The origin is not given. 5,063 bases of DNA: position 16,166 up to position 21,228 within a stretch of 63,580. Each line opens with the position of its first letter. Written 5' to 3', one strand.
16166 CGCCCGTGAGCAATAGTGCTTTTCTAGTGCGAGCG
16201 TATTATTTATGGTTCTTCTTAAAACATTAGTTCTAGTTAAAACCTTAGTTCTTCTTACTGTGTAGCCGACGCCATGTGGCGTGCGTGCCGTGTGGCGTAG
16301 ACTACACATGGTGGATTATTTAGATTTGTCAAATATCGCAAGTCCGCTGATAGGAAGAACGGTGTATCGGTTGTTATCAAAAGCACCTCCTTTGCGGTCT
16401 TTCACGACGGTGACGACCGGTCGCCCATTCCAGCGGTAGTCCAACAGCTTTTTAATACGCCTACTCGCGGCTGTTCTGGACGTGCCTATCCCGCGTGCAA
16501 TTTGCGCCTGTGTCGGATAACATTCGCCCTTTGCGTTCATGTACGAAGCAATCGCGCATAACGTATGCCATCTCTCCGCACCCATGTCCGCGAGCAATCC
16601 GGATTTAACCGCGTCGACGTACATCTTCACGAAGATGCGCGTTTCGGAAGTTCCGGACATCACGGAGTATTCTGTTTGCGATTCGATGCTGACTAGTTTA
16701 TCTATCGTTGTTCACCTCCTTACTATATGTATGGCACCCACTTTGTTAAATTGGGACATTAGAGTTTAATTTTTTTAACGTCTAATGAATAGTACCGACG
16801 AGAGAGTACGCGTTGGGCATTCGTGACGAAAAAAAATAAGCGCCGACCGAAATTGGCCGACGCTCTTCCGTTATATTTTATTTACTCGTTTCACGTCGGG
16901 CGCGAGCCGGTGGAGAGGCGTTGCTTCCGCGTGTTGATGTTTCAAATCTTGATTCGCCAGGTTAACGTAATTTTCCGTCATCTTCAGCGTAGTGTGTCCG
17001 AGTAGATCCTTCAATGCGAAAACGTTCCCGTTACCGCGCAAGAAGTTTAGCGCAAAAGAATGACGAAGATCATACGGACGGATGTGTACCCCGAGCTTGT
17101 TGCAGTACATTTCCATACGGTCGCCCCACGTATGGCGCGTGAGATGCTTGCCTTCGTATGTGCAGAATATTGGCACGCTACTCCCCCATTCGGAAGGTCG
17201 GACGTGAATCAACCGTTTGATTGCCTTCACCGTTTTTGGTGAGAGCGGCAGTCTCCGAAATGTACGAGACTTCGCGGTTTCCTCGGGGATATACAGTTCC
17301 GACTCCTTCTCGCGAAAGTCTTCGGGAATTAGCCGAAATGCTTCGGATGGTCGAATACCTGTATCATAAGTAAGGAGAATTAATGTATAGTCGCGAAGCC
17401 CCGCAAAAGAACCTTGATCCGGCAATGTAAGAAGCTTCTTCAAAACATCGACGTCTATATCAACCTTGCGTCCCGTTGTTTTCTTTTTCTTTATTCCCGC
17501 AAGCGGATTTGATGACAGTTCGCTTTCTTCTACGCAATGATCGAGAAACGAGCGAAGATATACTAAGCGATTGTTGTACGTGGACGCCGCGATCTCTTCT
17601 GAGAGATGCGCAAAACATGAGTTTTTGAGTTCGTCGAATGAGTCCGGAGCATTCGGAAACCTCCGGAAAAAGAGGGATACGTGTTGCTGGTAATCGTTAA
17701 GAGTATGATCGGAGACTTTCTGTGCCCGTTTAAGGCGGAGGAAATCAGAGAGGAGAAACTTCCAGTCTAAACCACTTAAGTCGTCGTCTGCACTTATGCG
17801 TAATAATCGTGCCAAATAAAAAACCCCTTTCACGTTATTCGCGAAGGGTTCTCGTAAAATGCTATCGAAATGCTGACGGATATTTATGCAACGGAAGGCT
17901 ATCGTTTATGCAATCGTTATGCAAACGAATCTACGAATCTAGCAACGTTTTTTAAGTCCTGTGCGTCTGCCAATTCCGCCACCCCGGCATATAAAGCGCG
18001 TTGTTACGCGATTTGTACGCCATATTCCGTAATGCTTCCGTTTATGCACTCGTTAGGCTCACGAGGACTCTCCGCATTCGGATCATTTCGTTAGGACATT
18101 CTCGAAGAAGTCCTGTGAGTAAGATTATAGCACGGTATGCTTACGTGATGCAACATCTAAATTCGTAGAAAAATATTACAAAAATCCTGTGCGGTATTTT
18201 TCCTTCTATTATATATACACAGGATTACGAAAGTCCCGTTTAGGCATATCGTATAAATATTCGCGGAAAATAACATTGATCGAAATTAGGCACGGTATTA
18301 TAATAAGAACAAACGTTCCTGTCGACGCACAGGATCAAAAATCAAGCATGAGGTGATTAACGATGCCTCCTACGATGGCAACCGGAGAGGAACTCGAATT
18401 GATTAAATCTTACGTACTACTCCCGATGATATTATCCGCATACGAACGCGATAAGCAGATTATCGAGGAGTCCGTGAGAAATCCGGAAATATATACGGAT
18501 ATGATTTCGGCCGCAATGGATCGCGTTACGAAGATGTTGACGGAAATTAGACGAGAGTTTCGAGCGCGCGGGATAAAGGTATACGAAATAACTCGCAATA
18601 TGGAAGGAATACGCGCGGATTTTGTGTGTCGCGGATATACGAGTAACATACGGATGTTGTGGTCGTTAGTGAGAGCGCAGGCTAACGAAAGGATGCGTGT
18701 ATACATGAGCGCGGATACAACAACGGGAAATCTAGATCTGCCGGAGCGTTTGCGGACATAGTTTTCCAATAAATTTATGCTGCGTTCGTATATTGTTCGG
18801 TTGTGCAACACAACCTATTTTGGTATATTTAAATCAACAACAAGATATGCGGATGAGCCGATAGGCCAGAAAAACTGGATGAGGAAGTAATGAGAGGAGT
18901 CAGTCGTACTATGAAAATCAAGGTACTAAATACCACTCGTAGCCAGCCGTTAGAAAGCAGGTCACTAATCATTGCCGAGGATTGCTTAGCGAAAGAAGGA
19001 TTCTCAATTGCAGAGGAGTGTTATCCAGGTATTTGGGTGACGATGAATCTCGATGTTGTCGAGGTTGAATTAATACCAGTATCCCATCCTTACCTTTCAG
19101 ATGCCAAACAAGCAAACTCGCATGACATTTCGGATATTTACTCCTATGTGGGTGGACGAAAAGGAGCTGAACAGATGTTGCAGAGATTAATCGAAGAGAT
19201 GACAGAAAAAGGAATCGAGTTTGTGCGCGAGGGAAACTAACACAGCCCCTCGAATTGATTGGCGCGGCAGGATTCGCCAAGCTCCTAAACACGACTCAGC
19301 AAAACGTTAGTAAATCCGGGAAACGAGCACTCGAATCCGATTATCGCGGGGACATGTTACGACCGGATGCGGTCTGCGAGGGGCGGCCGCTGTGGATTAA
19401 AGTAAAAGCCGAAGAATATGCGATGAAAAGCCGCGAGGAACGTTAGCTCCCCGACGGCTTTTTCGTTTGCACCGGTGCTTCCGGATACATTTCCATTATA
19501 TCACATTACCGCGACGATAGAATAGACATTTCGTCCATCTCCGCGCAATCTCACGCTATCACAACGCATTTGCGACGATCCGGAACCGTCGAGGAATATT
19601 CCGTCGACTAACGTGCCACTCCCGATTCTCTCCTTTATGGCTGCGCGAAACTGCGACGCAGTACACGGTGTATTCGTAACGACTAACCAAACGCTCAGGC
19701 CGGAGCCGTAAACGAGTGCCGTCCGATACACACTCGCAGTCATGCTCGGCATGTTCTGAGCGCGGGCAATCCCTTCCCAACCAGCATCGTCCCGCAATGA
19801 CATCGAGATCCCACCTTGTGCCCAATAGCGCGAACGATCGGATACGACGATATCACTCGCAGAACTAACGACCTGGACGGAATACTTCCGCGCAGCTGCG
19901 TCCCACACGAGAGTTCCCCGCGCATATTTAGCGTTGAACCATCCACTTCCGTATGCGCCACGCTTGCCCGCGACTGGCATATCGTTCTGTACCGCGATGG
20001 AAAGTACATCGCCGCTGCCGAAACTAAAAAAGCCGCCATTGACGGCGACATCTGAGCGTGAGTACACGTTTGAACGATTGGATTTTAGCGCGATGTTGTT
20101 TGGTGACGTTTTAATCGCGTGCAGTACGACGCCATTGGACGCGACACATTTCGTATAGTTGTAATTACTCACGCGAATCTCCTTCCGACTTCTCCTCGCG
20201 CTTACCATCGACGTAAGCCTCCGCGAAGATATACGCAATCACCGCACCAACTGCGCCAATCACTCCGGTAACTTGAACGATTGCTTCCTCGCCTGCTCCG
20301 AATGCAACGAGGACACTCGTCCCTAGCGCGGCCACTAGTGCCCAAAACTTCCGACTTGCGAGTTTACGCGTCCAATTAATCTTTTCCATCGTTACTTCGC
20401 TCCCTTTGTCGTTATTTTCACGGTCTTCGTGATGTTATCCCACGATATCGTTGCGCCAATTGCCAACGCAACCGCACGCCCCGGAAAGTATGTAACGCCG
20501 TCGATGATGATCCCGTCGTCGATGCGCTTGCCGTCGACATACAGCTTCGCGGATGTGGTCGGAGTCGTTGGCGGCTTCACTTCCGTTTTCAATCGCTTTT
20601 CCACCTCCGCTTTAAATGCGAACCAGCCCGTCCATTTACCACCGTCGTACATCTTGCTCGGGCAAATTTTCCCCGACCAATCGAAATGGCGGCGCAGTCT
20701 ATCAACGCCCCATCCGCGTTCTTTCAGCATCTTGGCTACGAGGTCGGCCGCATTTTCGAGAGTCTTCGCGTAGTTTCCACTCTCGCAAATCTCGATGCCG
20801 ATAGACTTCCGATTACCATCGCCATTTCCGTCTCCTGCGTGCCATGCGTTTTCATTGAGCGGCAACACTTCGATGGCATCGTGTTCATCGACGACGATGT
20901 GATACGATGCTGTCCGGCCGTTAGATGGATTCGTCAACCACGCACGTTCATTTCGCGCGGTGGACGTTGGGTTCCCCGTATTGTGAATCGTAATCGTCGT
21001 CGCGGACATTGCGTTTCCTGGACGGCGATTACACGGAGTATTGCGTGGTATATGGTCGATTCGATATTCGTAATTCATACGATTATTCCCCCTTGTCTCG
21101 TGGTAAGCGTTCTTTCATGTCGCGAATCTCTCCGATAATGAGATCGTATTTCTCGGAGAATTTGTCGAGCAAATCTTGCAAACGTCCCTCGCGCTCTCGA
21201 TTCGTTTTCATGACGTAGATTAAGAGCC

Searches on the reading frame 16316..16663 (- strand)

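Call 39: search_protein_families(library=phrogs, proteins=[window:16316-16663:-], max_evalue=0.001)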
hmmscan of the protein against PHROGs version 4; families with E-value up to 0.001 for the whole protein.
window:16316-16663:- (115 aa): 2 families
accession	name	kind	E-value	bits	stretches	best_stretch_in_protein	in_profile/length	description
phrog_12720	-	DNA, RNA and nucleotide metabolism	5.1e-48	162.9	1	3-113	4-114/117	DNA binding protein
phrog_270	-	DNA, RNA and nucleotide metabolism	2.2e-05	25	1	25-76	43-94/383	replication initiation protein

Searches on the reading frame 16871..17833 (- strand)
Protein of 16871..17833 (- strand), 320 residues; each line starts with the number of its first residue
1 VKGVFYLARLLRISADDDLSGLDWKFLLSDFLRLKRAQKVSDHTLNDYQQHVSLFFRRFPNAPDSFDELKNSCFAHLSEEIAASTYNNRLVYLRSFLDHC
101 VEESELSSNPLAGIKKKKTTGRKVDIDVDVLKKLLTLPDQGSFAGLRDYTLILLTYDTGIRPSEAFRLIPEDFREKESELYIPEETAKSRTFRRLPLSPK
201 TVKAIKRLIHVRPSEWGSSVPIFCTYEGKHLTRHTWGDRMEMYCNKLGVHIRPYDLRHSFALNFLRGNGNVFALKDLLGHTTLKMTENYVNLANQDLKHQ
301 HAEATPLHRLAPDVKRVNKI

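Call 26: search_protein_families(library=pfam, proteins=[window:16871-17833:-], max_evalue=0.001)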
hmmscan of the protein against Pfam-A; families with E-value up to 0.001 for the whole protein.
window:16871-17833:- (320 aa): 2 families
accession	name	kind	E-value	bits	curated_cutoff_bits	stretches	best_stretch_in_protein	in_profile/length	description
PF00589.27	Phage_integrase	-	5.6e-25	88.5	27.1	1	127-294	4-170/172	Phage integrase family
PF02899.23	Phage_int_SAM_1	-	0.00039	21.1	22.3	1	33-99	7-78/83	Phage integrase, N-terminal SAM-like domain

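Call 41: find_related_loci(query=window:16871-17833:-, collection=genome_contigs, flank=10000)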
Query window:16871-17833:- (320 aa) in genome_contigs; peptide patterns used: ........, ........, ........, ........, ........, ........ (x = any residue, [..] = any of these).
146 stretches matched a pattern; 6 encode a relative of the query (tblastn E <= 1e-3); 6 distinct loci.
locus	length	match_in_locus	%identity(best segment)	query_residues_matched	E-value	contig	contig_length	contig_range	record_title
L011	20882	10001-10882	52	28-320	1e-105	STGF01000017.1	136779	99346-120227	Paenibacillus sp. SY21-1 SY21-1_ctg0017, whole genome shotgun sequence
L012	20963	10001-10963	52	2-320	2e-104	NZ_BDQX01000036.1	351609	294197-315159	Paenibacillus agaridevorans strain T-3040, whole genome shotgun sequence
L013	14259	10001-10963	52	2-320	2e-104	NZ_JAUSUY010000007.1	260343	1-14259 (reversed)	Paenibacillus forsythiae strain T98 Ga0454115_07, whole genome shotgun sequence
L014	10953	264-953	51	93-319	1e-72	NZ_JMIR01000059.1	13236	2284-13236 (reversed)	Tumebacillus flagellatus strain GST4 Contig059, whole genome shotgun sequence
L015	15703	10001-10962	39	1-320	5e-36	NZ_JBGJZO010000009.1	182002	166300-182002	Paenibacillus sp. sgz500958 Scaffold9, whole genome shotgun sequence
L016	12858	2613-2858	30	222-302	5e-6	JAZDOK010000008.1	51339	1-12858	MAG: bacterium isolate MEGAHIT-group-0.768 k141_11836134, whole genome shotgun sequence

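Call 78: search_protein_families(library=ncbifam, proteins=[window:16871-17833:-], max_evalue=0.01)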
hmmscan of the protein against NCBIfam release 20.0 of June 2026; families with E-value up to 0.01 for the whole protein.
window:16871-17833:- (320 aa): 10 families
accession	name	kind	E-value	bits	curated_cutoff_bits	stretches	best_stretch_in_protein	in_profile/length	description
TIGR02224.1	recomb_XerC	equivalog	5.5e-36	124.4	335.15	1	34-306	7-291/295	tyrosine recombinase XerC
TIGR02225.1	recomb_XerD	equivalog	3.5e-32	111.9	329.6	1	34-307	7-289/290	site-specific tyrosine recombinase XerD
NF001399.0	PRK00283.1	subfamily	8.1e-28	97.5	279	1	35-307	17-298/300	tyrosine recombinase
NF040815.2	recomb_XerA_Arch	equivalog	1.2e-27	97.1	220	1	30-300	2-262/263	site-specific tyrosine recombinase/integron integrase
NF002331.0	PRK01287.1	subfamily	1.2e-15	57.3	371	1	80-312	94-332/365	site-specific tyrosine recombinase XerC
NF003462.0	PRK05084.1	equivalog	3.5e-12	45.7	267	1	147-300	196-352/360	tyrosine recombinase XerS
NF007370.0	PRK09870.1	subfamily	2.1e-09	37.3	221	1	130-290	17-177/200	tyrosine-type DNA invertase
TIGR02249.1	integrase_gron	subfamily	1e-06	28.3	265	1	249-296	257-304/315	integron integrase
NF007371.0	PRK09871.1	subfamily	1.8e-06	27.6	222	1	144-290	24-172/198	tyrosine-type DNA invertase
NF011946.0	PRK15417.1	equivalog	0.001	18.3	435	1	251-293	274-316/337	integron integrase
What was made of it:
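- Checked: So is the tyrosine recombinase at 16871-17833 (calls 26, 78).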

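Call 79: find_homologous_proteins(query=window:16871-17833:-, max_evalue=1e-30)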
Query window:16871-17833:- (320 aa): 178 proteins with E <= 1e-30 among 2662 candidates; the best 120 are listed.
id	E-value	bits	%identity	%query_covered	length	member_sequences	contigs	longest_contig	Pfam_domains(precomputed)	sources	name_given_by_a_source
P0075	3.1e-215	731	100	100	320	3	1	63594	PF00589.28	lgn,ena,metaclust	metaclust:\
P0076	4.8e-110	385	58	93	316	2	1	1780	PF00589.28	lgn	-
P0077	1.0e-109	384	55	98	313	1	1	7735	PF00589.28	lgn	-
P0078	2.8e-109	383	57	93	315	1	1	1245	PF00589.28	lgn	-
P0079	5.6e-109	382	57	93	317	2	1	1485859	PF00589.28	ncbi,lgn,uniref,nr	ncbi:site-specific recombinase XerD [Fontibacillus phaseoli]|uniref:Site-specific recombinase XerD n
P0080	3.7e-108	379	56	93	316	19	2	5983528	PF00589.28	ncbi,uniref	ncbi:tyrosine-type recombinase/integrase [Paenibacillus sp. T2-29]|uniref:tyrosine-type recombinase/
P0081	4.6e-108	379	57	93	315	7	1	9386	PF00589.28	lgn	-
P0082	1.6e-107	377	58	93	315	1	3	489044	PF00589.28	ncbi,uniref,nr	ncbi:tyrosine-type recombinase/integrase [Paenibacillus chibensis]|uniref:tyrosine-type recombinase/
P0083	2.5e-107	377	57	93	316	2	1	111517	PF00589.28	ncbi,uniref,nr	ncbi:tyrosine-type recombinase/integrase [Paenibacillus macerans]|uniref:tyrosine-type recombinase/i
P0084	3.6e-107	376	54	98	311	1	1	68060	PF13495.13,PF00589.28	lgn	-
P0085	9.8e-107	375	54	98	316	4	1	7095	PF00589.28,PF02899.24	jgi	-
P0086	1.6e-106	374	53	100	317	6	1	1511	PF00589.28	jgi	jgi:integrase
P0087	5.6e-106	372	51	100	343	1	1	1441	PF00589.28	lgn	-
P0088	1.7e-105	371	53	98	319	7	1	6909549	PF00589.28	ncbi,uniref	ncbi:tyrosine-type recombinase/integrase [Paenibacillus sp. FSL W8-0426]|uniref:tyrosine-type recomb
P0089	4.1e-105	369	54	93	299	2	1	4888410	PF00589.28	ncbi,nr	ncbi:integrase [Paenibacillus sp. CAA11]|nr:integrase [Paenibacillus sp. CAA11]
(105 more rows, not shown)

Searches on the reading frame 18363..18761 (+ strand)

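Call 40: search_protein_families(library=pfam, proteins=[window:18363-18761:+], max_evalue=1)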
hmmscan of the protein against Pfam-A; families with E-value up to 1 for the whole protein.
window:18363-18761:+ (132 aa): 3 families
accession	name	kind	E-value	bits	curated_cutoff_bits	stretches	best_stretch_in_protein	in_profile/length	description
PF19808.4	DUF6291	-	0.046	14.3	27.2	0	24-71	27-73/79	Family of unknown function (DUF6291)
PF14246.11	TetR_C_7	-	0.087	13.2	22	0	97-127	38-68/119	AefR-like transcriptional repressor, C-terminal domain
PF03698.18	UPF0180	-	0.14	12.8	25.4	1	55-96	5-47/77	Uncharacterised protein family (UPF0180)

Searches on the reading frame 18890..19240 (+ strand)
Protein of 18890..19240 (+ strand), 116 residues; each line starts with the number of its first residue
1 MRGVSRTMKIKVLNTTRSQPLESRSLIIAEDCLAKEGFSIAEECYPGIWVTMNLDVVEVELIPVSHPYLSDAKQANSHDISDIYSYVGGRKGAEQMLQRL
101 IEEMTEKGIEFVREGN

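Call 40: search_protein_families(library=pfam, proteins=[window:18890-19240:+], max_evalue=1)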
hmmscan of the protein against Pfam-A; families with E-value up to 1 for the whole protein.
window:18890-19240:+ (116 aa): 1 family
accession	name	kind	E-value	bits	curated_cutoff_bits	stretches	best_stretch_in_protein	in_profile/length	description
PF15374.11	CCDC71L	-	0.13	12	30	1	36-111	150-227/393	Coiled-coil domain-containing protein 71L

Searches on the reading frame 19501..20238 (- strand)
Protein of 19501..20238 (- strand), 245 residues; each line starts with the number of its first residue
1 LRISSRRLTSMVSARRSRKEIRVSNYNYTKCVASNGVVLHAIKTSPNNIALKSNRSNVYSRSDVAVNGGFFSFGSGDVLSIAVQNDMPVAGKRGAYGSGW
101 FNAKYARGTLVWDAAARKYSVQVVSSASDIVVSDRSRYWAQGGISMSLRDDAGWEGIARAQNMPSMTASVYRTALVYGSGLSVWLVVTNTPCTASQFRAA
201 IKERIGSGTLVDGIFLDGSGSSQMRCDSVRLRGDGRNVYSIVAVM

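Call 26: search_protein_families(library=pfam, proteins=[window:19501-20238:-], max_evalue=0.001)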
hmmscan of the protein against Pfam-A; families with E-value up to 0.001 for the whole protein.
window:19501-20238:- (245 aa): 1 family
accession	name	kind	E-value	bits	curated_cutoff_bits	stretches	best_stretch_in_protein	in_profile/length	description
PF09992.14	NAGPA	-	0.00078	20.1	25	0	63-242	4-166/169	Phosphodiester glycosidase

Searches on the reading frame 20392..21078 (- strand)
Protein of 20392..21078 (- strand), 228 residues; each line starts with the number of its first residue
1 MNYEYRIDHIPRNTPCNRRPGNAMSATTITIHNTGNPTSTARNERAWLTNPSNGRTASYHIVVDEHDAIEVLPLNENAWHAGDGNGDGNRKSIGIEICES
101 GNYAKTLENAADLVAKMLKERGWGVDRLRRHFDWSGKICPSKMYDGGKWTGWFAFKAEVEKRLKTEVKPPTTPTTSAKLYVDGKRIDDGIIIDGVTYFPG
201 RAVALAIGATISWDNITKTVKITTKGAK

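Call 26: search_protein_families(library=pfam, proteins=[window:20392-21078:-], max_evalue=0.001)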
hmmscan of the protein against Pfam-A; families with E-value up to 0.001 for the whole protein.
window:20392-21078:- (228 aa): 2 families
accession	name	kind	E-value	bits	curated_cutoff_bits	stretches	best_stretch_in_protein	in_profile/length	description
PF01510.30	Amidase_2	-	1e-20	74.8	26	1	25-141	4-130/131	N-acetylmuramoyl-L-alanine amidase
PF07833.16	Cu_amine_oxidN1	-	3.2e-06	27.5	24.2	1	189-226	13-50/108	Copper amine oxidase N-terminal domain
